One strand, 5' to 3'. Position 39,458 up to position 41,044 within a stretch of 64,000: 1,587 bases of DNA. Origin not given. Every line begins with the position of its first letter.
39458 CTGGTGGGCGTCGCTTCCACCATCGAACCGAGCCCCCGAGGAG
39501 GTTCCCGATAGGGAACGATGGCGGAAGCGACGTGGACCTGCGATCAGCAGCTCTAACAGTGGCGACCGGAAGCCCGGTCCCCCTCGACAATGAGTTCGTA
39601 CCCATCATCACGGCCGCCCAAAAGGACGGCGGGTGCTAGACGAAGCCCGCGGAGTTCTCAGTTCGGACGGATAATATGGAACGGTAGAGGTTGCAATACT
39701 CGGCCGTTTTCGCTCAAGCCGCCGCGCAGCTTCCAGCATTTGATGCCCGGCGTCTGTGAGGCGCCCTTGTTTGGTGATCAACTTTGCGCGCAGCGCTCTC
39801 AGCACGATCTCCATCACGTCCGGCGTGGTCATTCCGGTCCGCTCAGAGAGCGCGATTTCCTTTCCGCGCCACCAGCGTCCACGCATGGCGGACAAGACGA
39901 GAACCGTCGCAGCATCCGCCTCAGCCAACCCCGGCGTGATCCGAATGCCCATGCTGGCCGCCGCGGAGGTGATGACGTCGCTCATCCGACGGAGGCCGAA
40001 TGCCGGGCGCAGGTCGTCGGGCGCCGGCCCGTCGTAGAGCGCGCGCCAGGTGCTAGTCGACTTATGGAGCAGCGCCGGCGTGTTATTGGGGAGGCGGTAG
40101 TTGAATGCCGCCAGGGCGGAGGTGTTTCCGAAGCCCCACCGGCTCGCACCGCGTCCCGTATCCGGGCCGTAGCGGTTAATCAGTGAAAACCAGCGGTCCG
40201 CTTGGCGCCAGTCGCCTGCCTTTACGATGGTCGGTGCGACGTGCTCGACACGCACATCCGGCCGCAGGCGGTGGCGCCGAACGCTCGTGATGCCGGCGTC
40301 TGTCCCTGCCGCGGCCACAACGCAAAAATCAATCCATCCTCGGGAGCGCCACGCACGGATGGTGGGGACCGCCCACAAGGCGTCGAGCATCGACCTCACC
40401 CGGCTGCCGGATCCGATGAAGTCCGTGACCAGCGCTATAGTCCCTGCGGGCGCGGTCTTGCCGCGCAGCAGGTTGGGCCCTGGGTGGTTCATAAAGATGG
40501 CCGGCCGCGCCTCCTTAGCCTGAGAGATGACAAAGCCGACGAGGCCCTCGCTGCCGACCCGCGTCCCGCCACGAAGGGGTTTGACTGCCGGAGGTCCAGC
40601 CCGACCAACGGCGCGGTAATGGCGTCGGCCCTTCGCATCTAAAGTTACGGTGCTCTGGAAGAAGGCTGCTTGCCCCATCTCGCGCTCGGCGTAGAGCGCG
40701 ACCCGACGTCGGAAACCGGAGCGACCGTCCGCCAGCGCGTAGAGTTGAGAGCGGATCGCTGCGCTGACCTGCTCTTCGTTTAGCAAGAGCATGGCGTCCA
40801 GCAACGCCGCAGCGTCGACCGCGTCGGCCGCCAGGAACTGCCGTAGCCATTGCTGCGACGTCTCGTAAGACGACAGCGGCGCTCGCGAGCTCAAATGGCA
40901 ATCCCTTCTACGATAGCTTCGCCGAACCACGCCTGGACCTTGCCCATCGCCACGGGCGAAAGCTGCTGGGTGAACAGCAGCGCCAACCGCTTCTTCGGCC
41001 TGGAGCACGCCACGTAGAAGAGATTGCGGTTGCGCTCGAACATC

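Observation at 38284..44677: OLD nuclease - UvrD helicase - PRTase-like/wHTH - retron-type RT in one tight co-directional cluster: a Gabija-like pair apparently joined to a retron-like module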

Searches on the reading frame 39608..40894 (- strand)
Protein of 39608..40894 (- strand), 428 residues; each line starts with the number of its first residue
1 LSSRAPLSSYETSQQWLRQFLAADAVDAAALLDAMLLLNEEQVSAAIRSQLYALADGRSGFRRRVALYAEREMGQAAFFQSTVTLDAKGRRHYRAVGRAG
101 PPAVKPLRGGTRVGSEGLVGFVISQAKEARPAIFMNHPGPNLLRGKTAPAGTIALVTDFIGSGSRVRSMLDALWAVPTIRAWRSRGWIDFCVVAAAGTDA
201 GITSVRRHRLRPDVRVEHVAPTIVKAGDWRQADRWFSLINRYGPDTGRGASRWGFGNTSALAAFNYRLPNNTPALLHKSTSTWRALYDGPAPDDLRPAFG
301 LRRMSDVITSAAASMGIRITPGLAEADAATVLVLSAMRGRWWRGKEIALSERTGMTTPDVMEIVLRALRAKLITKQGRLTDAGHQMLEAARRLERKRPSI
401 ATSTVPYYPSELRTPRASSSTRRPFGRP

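Call 3: search_protein_families(library=pfam, proteins=[window:39608-40894:-], max_evalue=0.01)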
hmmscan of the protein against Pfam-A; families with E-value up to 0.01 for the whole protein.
window:39608-40894:- (428 aa): 2 families
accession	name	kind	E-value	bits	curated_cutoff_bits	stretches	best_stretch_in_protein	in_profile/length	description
PF24409.1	wHTH-PRTase_assc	-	2.8e-16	59.8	27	1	332-413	2-82/83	wHTH-PRTase associated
PF24390.1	PRTase-CE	-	7e-12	46.2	27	1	151-286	106-250/253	PRTase-CE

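Call 4: search_protein_families(library=padloc, proteins=[window:39608-40894:-], max_evalue=0.01)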
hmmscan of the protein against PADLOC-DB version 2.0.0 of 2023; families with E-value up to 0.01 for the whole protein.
window:39608-40894:- (428 aa): 5 families
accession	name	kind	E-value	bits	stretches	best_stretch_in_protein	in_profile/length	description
PDLC02933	PRTase_III-A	-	2.1e-100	334.9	1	3-415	3-367/368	-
PDLC02934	PRTase_III-A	-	6.5e-19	66.1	1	152-397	125-369/393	-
PDLC02935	PRTase_III-A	-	3.2e-06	24.7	1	152-287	130-258/290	-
PDLC02931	PRTase_III-A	-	0.00017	19.4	1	151-286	137-264/267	-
PDLC02932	PRTase_III-A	-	0.0096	13.5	0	152-208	129-180/271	-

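Call 13: find_homologous_proteins(query=window:39608-40894:-, max_evalue=0.00001)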
Query window:39608-40894:- (428 aa): 191 proteins with E <= 0.00001 among 8000 candidates; the best 120 are listed.
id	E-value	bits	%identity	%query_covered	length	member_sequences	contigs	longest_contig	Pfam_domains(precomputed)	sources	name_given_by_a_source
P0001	4.6e-267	903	95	100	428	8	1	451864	PF24390.2,PF24409.2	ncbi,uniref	ncbi:phosphoribosyltransferase-like protein [Xanthobacter versatilis]|uniref:phosphoribosyltransfera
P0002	6.5e-256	867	91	100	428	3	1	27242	PF24390.2,PF24409.2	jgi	jgi:hypothetical protein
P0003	2.4e-236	802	85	100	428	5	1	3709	PF24390.2,PF24409.2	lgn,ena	-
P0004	2.0e-174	598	65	99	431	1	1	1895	PF24390.2,PF24409.2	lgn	-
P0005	1.2e-172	593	64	99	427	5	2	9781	PF24390.2,PF24409.2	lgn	-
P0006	3.0e-172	591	64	99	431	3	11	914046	PF24390.2,PF24409.2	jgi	jgi:hypothetical protein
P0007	1.2e-171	589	64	100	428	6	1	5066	PF24390.2,PF24409.2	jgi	jgi:hypothetical protein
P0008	2.4e-169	582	63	99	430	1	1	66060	PF24390.2,PF24409.2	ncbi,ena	-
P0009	6.2e-169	580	63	100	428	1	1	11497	PF24390.2,PF24409.2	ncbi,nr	ncbi:MAG: hypothetical protein QOH67_983 [Hyphomicrobiales bacterium]|nr:hypothetical protein [Hypho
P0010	6.2e-169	580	63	99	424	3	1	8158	PF24390.2,PF24409.2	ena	-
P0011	4.3e-168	577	63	99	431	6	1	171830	PF24390.2,PF24409.2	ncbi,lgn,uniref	ncbi:phosphoribosyltransferase-like protein [Phenylobacterium sp.]|uniref:phosphoribosyltransferase-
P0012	9.4e-166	570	62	100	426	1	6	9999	PF24390.2,PF24409.2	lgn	-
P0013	9.5e-166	570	65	93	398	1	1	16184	PF24390.2,PF24409.2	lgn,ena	-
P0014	2.7e-165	568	62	100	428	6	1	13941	PF24390.2,PF24409.2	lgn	-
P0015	1.3e-163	563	60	100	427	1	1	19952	PF24390.2,PF24409.2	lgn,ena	-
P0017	2.7e-163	562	61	100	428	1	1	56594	PF24390.2,PF24409.2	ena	-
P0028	7.2e-155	534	63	93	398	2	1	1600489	PF24390.2,PF24409.2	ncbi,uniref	ncbi:phosphoribosyltransferase-like protein [Bradyrhizobium tunisiense]|uniref:phosphoribosyltransfe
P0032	1.7e-152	526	61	93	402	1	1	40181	PF24390.2,PF24409.2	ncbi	-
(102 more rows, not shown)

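Call 15: find_related_loci(query=A1, collection=genome_contigs, flank=10000)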
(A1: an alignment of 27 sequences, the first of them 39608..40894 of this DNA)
Query A1 (428 aa) in genome_contigs; peptide patterns used: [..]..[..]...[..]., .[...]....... (x = any residue, [..] = any of these).
74 stretches matched a pattern; 28 encode a relative of the query (tblastn E <= 1e-3); 27 distinct loci.
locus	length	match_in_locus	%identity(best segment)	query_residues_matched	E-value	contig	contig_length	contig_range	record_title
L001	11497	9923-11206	63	1-428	3e-172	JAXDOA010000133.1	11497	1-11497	MAG: Hyphomicrobiales bacterium isolate BP_678 scaffold_524166, whole genome shotgun sequence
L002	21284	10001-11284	63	1-428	7e-170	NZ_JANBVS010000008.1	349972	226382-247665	Bradyrhizobium sp. SRS-191 SRS191_Assembly_contig_8, whole genome shotgun sequence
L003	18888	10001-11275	63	4-428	5e-164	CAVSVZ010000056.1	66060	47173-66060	MAG: uncultured Alphaproteobacteria bacterium isolate MFD05684.bin.2.225 genome assembly, contig: contig_75335, whole ge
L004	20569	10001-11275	64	5-428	1e-162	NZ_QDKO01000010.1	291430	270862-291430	Caulobacter radicis strain 695 NODE_5_length_291430_cov_70.6599, whole genome shotgun sequence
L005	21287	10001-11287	61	1-428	1e-145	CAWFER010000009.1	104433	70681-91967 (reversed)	MAG: uncultured Alphaproteobacteria bacterium isolate MFD05512.bin.2.115 genome assembly, contig: contig_26648, whole ge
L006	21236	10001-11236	54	7-418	5e-137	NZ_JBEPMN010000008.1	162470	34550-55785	Aquamicrobium ahrensii strain DSM 19730 Ga0480235_08, whole genome shotgun sequence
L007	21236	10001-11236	53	7-418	6e-135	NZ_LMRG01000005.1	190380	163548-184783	Rhizobium sp. Leaf453 contig_13, whole genome shotgun sequence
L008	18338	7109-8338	54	7-416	4e-133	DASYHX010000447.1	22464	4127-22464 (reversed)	MAG TPA_asm: Pseudorhizobium sp. isolate SMAG_U4251 k141_16847, whole genome shotgun sequence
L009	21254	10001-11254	53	4-420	5e-133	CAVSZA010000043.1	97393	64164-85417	MAG: uncultured Alphaproteobacteria bacterium isolate MFD05521.bin.1.185 genome assembly, contig: contig_26264, whole ge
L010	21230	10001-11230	49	7-416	5e-132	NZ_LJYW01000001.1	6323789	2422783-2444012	Prosthecomicrobium hirschii strain 16 C1, whole genome shotgun sequence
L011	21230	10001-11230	55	7-416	7e-131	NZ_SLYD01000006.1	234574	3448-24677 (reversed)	Sphingomonas sp. PP-F2F-A104-K0414 Ga0191680_106, whole genome shotgun sequence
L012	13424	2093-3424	52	1-428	3e-130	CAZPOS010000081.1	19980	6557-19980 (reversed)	MAG TPA_asm: uncultured Reyranella sp. isolate SRP294416_co1_138 genome assembly, contig: NODE_5331_length_19980_cov_8.9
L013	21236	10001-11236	53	5-416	9e-130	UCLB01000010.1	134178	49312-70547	Rhizobiales bacterium isolate AFS091568 genome assembly, contig: contig_10, whole genome shotgun sequence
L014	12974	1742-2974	53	7-417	4e-129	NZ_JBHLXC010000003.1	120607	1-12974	Pseudochelatococcus lubricantis strain CCM 8528 platanus_K_default_3, whole genome shotgun sequence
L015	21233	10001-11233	54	7-417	3e-129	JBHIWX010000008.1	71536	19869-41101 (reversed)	MAG: Rhizobiaceae bacterium isolate MAG35 WDNA05_bin.19.orig_8, whole genome shotgun sequence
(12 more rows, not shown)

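Call 17: find_encoding_contigs(protein=P0001, flank=10000, max_places=3)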
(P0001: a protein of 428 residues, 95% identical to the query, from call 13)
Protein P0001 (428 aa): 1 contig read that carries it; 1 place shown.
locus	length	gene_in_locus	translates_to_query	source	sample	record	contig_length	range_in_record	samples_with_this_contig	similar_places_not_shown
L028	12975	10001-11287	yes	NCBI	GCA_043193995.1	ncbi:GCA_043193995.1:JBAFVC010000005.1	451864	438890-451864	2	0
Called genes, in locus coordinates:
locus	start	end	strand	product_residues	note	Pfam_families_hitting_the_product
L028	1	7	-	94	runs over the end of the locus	PF20084:TrbK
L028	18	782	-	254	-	-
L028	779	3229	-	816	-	PF27097:VirB4_TrbE_N, PF03135:CagE_TrbE_VirB (weak), PF19044:P-loop_TraG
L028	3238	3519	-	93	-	PF05101:VirB3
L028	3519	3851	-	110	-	PF04956:TrbC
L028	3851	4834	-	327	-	PF00437:T2SSE, PF06414:Zeta_toxin (weak)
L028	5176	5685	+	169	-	PF05443:ROS_MUCR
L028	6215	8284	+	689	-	PF02463:SMC_N (faint), PF13175:AAA_15, PF13476:AAA_23 (weak), PF13175:AAA_15, PF13304:AAA_21, PF20469:OLD-like_TOPRIM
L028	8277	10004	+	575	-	PF13245:AAA_19, PF00580:UvrD-helicase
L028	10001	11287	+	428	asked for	PF24390:PRTase-CE, PF24409:wHTH-PRTase_assc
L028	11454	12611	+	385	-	PF00078:RVT_1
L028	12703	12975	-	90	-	PF01609:DDE_Tnp_1 (weak), PF13586:DDE_Tnp_1_2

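Call 18: find_encoding_contigs(protein=P0002, flank=10000, max_places=3)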
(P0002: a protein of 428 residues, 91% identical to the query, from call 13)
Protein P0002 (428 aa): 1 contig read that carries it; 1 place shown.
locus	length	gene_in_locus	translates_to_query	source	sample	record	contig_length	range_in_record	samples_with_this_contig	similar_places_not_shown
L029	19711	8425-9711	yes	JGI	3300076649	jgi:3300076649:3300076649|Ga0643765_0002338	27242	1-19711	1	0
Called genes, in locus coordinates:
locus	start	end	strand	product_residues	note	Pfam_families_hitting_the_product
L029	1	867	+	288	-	?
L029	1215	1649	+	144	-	-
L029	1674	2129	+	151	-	PF21798:DUF6878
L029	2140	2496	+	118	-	PF21866:DUF6915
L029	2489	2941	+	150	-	-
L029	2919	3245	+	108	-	PF19419:DUF5983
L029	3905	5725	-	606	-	PF00580:UvrD-helicase, PF01443:Viral_helicase1 (faint), PF13245:AAA_19, PF00580:UvrD-helicase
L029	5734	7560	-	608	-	PF02463:SMC_N (faint), PF11398:DUF2813 (weak), PF13175:AAA_15, PF13476:AAA_23 (weak), PF13304:AAA_21 (weak), PF13175:AAA_15, PF20469:OLD-like_TOPRIM (weak)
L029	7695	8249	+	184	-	-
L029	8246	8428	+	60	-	-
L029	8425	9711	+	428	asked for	PF24390:PRTase-CE, PF24409:wHTH-PRTase_assc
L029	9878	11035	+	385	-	PF00078:RVT_1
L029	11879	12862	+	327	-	PF08401:ArdcN, PF18818:MPTase-PolyVal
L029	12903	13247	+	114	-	-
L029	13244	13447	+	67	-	-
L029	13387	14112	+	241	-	-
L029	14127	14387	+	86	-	-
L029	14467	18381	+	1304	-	PF28553:WH_1, PF28554:DUF8437, PF00176:SNF2-rel_dom (faint), PF28555:Helicase_dom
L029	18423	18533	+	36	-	-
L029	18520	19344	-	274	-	PF01244:Peptidase_M19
